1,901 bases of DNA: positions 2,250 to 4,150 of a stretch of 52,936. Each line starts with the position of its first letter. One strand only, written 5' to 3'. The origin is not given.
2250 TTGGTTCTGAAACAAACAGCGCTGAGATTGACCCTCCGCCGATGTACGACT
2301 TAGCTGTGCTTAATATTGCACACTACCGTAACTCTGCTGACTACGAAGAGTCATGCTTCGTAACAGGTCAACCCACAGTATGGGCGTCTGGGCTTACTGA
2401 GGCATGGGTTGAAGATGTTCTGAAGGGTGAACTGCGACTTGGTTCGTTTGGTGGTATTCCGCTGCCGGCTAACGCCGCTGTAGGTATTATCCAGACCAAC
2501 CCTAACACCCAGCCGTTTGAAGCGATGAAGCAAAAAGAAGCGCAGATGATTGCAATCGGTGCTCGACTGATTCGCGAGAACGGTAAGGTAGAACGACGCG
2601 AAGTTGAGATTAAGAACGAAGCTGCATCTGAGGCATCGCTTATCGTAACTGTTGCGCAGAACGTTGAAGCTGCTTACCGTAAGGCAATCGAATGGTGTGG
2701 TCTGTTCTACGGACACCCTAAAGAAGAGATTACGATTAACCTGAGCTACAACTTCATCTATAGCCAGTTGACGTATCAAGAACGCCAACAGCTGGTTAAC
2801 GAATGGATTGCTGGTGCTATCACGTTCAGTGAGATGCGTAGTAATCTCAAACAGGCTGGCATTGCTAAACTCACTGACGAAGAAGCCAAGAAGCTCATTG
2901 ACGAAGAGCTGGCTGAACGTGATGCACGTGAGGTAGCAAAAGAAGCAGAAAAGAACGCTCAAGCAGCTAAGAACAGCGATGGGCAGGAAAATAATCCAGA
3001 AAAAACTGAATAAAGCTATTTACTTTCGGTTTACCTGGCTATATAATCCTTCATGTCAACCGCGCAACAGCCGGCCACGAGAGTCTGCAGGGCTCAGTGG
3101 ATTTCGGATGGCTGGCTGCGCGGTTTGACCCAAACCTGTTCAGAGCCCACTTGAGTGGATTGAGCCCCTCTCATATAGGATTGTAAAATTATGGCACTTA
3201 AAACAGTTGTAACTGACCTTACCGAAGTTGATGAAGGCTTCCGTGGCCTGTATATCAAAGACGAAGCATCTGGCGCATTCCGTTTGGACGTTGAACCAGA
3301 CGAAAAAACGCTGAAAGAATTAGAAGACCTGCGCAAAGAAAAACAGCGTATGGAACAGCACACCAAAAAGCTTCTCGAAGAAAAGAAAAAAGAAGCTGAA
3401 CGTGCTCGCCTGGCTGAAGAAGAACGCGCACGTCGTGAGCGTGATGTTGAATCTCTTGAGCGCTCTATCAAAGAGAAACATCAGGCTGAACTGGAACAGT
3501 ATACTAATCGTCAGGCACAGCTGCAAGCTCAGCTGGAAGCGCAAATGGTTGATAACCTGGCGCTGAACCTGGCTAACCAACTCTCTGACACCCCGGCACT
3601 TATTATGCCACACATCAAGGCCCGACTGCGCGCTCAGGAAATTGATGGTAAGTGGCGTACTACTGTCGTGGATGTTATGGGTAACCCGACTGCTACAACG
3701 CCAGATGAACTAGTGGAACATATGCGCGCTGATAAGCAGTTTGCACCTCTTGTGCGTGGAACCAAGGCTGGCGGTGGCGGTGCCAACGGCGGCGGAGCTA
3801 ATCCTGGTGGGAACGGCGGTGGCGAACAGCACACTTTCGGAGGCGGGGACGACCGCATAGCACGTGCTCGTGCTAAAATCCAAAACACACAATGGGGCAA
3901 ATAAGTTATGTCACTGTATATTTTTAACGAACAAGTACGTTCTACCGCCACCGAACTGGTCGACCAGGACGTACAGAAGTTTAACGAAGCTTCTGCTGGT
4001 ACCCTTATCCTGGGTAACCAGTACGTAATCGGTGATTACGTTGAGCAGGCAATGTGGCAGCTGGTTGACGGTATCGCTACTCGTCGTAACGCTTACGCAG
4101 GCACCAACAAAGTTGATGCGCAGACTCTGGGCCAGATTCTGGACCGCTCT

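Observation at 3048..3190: Structured leader upstream of the scaffold-capsid operon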

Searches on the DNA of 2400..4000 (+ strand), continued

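Call 40: search_rna_families(source=window, start=3040, end=3200, threshold=evalue, max_evalue=10, show_alignments=4)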
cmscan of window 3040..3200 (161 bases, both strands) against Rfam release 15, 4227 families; matches with E-value up to 10: 2.
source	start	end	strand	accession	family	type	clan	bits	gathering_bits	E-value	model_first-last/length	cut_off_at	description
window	3060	3123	+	RF04247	bZIP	Gene; sRNA;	-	15.9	41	1.7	1-72/72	no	bZIP non canonical Hac1/Xbp1 intron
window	3083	3160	+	RF00696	mir-203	Gene; miRNA;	-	13.3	65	1.6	1-80/80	no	mir-203 microRNA precursor family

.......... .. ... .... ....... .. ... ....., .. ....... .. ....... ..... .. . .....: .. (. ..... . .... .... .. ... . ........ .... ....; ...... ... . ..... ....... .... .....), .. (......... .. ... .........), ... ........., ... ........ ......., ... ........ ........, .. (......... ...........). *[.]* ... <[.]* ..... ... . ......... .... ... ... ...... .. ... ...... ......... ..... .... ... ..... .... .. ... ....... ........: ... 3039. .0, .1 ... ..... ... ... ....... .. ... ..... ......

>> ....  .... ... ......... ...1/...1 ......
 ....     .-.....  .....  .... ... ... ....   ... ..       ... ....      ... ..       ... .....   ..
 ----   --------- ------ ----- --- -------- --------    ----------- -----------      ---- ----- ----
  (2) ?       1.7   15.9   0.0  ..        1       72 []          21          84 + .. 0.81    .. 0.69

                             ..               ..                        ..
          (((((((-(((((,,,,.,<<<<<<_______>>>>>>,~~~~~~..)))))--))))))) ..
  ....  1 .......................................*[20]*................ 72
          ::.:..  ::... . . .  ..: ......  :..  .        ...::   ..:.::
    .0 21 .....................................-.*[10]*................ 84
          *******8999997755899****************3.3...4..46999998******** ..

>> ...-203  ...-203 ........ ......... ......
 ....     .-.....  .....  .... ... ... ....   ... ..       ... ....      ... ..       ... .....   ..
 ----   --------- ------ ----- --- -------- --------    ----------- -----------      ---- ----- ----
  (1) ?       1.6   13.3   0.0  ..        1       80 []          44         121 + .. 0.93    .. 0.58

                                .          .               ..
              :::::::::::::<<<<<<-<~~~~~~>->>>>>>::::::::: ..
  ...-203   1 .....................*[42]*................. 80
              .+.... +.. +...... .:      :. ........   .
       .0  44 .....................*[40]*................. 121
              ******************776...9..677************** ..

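Call 47: get_annotated_region(hit=H79, flank=20)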
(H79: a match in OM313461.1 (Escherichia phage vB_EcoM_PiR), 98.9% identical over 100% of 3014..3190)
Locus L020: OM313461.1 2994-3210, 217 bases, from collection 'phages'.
description: Escherichia phage vB_EcoM_PiR, complete genome.
organism: Escherichia phage vB_EcoM_PiR (NCBI taxid 2924893)
taxonomy: Viruses; Duplodnaviria; Heunggongvirae; Uroviricota; Caudoviricetes; Rosemountvirus
host: Escherichia sp.; source: -; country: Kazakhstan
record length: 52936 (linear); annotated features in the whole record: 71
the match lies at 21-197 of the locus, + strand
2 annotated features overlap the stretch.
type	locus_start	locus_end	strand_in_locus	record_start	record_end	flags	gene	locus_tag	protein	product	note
CDS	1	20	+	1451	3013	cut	-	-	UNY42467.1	62kDa structural protein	-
CDS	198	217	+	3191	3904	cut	-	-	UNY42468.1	hypothetical protein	-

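Call 48: get_annotated_region(hit=H60, flank=20)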
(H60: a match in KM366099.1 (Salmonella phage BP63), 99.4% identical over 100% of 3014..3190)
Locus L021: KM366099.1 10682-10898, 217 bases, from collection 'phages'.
description: Salmonella phage BP63, complete genome.
organism: Salmonella phage BP63 (NCBI taxid 1543205)
taxonomy: Viruses; Duplodnaviria; Heunggongvirae; Uroviricota; Caudoviricetes; Rosemountvirus; Rosemountvirus BP63
host: Salmonella enterica Infantis; source: sewage; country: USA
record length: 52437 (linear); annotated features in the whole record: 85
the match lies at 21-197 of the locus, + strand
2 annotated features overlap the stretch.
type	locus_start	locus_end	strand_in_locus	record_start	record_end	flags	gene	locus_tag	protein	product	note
CDS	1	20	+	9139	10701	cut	-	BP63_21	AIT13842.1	portal protein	-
CDS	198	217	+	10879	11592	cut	-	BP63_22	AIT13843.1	scaffold protein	-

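Call 49: get_annotated_region(hit=H80, flank=20)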
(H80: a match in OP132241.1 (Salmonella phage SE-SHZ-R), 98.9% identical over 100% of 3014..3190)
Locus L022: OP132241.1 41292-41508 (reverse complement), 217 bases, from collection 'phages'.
description: Salmonella phage SE-SHZ-R, complete genome.
organism: Salmonella phage SE-SHZ-R (NCBI taxid 2972440)
taxonomy: Viruses; Duplodnaviria; Heunggongvirae; Uroviricota; Caudoviricetes; Rosemountvirus
host: Salmonella enterica subsp. enterica serovar Enteritidis ATCC 13076; source: poultry slaughterhouse; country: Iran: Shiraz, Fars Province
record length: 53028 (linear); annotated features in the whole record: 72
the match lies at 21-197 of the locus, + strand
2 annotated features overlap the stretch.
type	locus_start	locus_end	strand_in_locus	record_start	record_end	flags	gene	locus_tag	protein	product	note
CDS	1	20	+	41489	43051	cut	-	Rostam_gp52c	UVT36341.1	hypothetical protein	-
CDS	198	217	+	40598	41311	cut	-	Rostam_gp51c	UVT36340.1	hypothetical protein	-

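Call 50: get_annotated_region(hit=H82, flank=20)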
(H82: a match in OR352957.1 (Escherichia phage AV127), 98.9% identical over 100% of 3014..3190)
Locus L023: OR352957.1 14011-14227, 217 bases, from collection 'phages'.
description: Escherichia phage AV127, partial genome.
organism: Escherichia phage AV127 (NCBI taxid 3077272)
taxonomy: Viruses; Duplodnaviria; Heunggongvirae; Uroviricota; Caudoviricetes; Rosemountvirus
host: Escherichia coli ESBL188; source: broiler feces; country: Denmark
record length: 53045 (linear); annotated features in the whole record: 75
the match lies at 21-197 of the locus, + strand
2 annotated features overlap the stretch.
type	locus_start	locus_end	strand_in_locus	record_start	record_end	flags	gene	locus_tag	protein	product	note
CDS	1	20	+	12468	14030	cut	-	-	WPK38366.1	putative structural protein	putative structural protein (ACLAME 256)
CDS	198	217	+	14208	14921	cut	-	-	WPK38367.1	hypothetical protein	-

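Call 51: get_annotated_region(hit=H83, flank=20)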
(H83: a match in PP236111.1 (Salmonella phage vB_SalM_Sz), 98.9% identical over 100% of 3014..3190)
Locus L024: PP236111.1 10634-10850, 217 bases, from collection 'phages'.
description: Salmonella phage vB_SalM_Sz, complete genome.
organism: Salmonella phage vB_SalM_Sz (NCBI taxid 3119049)
taxonomy: Viruses; Duplodnaviria; Heunggongvirae; Uroviricota; Caudoviricetes; Rosemountvirus
host: Salmonella sp.; source: water; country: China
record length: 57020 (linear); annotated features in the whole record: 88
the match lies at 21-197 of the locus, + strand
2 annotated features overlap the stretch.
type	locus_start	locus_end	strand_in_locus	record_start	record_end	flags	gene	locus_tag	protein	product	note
CDS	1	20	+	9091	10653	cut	-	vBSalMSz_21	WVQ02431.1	hypothetical protein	-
CDS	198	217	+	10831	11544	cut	-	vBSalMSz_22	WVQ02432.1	hypothetical protein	-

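Call 52: get_annotated_region(hit=H84, flank=20)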
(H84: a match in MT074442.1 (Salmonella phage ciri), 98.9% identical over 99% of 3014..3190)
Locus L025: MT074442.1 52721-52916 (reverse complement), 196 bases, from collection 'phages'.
description: Salmonella phage ciri, complete genome.
organism: Salmonella phage ciri (NCBI taxid 2713290)
taxonomy: Viruses; Duplodnaviria; Heunggongvirae; Uroviricota; Caudoviricetes; Rosemountvirus
host: Salmonella enterica subsp. enterica serovar Enteritidis PT1; source: wastewater; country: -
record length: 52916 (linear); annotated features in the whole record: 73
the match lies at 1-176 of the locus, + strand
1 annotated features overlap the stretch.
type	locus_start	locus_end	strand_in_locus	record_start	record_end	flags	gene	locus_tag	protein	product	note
CDS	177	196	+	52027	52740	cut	-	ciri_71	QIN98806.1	scaffold protein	PVOGs: VOG4611; scaffold protein [Salmonella phage BP63]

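Call 53: get_annotated_region(hit=H75, flank=20)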
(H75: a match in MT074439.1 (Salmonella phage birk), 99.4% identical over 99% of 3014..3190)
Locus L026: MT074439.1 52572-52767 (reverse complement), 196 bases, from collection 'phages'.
description: Salmonella phage birk, complete genome.
organism: Salmonella phage birk (NCBI taxid 2713282)
taxonomy: Viruses; Duplodnaviria; Heunggongvirae; Uroviricota; Caudoviricetes; Rosemountvirus; Rosemountvirus birk
host: Salmonella enterica subsp. enterica serovar Enteritidis PT1; source: wastewater; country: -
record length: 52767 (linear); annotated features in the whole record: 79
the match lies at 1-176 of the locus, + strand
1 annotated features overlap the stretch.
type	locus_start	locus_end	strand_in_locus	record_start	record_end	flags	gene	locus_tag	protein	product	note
CDS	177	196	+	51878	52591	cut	-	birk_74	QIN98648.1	scaffold protein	PVOGs: VOG4611; scaffold protein [Salmonella phage BP63]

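Call 54: get_annotated_region(hit=H81, flank=20)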
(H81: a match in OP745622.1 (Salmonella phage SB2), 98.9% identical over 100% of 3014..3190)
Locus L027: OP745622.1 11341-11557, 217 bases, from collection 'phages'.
description: Salmonella phage SB2, complete genome.
organism: Salmonella phage SB2 (NCBI taxid 3003236)
taxonomy: Viruses; Duplodnaviria; Heunggongvirae; Uroviricota; Caudoviricetes; Rosemountvirus
host: Salmonella sp.; source: -; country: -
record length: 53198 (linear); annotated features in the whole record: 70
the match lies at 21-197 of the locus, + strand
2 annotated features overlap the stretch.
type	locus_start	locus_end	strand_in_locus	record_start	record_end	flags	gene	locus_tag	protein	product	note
CDS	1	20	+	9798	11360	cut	-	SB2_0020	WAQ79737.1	portal protein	-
CDS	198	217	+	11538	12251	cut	-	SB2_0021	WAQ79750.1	scaffold protein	-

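Call 58: build_rna_model(alignment_id=A3, structure=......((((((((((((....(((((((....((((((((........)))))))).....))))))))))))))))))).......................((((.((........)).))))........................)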
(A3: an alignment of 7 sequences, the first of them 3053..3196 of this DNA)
Model R1 built from alignment A3 (7 sequences, 150 columns); structure: as given.
model positions 145; base pairs 33; branch points 1; effective number of sequences 1.06; information 0.59 bits per position. Calibrated on 0.2 Mb of random sequence (short: E-values are rough).
structure used (alignment columns):
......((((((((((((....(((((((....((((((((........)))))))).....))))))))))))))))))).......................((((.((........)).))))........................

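Call 59: search_with_rna_model(model_id=R1, sources=[window, L001, L002, L003, L004, L009, L019, L015, L016, L017, L020, L021, L024, L026], make_alignment=true, max_evalue=1)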
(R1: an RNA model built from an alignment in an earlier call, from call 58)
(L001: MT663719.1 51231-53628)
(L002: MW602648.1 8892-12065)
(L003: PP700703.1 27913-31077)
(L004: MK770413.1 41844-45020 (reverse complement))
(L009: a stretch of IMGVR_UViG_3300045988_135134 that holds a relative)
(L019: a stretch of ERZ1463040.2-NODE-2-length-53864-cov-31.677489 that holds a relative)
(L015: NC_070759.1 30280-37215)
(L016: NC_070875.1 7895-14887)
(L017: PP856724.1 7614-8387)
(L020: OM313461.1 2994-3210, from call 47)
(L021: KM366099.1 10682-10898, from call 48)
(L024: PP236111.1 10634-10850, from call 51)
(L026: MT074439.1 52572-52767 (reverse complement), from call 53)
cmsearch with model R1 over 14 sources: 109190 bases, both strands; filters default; matches with E-value up to 1: 24.
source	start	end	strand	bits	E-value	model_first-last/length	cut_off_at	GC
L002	1537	1680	+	173.5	1.1e-44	1-145/145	no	0.57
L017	337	480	+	173.5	1.1e-44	1-145/145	no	0.57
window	3053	3196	+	167.4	4.8e-43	1-145/145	no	0.54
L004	1540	1683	+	166.7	7.2e-43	1-145/145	no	0.55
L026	39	182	+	166.3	9.4e-43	1-145/145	no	0.55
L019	814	956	-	165.6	1.4e-42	1-145/145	no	0.57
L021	60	203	+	165.2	1.8e-42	1-145/145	no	0.53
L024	60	203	+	164.6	2.7e-42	1-145/145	no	0.56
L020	60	203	+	162.7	8.6e-42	1-145/145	no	0.56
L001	1540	1684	+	162.5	9.8e-42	1-145/145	no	0.54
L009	3958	4098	-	160.9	2.7e-41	1-145/145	no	0.57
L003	1538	1679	+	155.7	6.3e-40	1-145/145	no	0.59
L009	4021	4131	+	27.5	1.6e-05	1-145/145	no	0.54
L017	315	414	-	27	2.2e-05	1-145/145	no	0.6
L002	1515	1614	-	27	2.2e-05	1-145/145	no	0.6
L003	1513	1615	-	26.8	2.4e-05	1-145/145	no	0.59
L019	878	997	+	24.7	9e-05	1-145/145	no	0.51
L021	38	138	-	18.4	0.0045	1-145/145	no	0.56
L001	1508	1618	-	18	0.0057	1-145/145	no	0.54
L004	1508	1618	-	17.7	0.0067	1-145/145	no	0.54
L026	17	117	-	17.4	0.0082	1-145/145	no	0.57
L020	38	138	-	17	0.011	1-145/145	no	0.58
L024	38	138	-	16.3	0.016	1-145/145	no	0.58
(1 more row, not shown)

Alignment A4: 24 matches aligned to the model, 171 columns, each read 5' to 3' on its own strand. Consensus structure (alignment columns), stored with it:
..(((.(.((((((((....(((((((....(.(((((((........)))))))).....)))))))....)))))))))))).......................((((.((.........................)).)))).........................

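Call 60: search_with_rna_model(model_id=R1, sources=[window, L001, L002, L003, L004, L009, L019, L020, L021, L024, L026], make_alignment=true, max_evalue=1e-20)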
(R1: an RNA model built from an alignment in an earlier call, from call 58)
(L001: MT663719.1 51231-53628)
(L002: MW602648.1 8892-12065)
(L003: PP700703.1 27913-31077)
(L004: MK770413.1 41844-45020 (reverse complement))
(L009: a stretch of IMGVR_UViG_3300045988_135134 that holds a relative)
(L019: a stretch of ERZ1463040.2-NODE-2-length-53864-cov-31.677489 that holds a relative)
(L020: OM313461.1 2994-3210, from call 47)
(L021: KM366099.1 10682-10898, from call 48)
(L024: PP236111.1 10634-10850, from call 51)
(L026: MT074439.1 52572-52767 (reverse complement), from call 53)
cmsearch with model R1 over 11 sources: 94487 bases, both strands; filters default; matches with E-value up to 1e-20: 11.
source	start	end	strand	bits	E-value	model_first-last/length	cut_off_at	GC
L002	1537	1680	+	173.5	9.2e-45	1-145/145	no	0.57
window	3053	3196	+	167.4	4.1e-43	1-145/145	no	0.54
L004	1540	1683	+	166.7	6.2e-43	1-145/145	no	0.55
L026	39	182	+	166.3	8.1e-43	1-145/145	no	0.55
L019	814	956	-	165.6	1.2e-42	1-145/145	no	0.57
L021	60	203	+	165.2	1.6e-42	1-145/145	no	0.53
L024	60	203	+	164.6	2.3e-42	1-145/145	no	0.56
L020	60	203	+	162.7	7.5e-42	1-145/145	no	0.56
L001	1540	1684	+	162.5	8.4e-42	1-145/145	no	0.54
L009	3958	4098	-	160.9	2.3e-41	1-145/145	no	0.57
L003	1538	1679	+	155.7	5.4e-40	1-145/145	no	0.59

Alignment A5: 11 matches aligned to the model, 146 columns, each read 5' to 3' on its own strand. Consensus structure (alignment columns), stored with it:
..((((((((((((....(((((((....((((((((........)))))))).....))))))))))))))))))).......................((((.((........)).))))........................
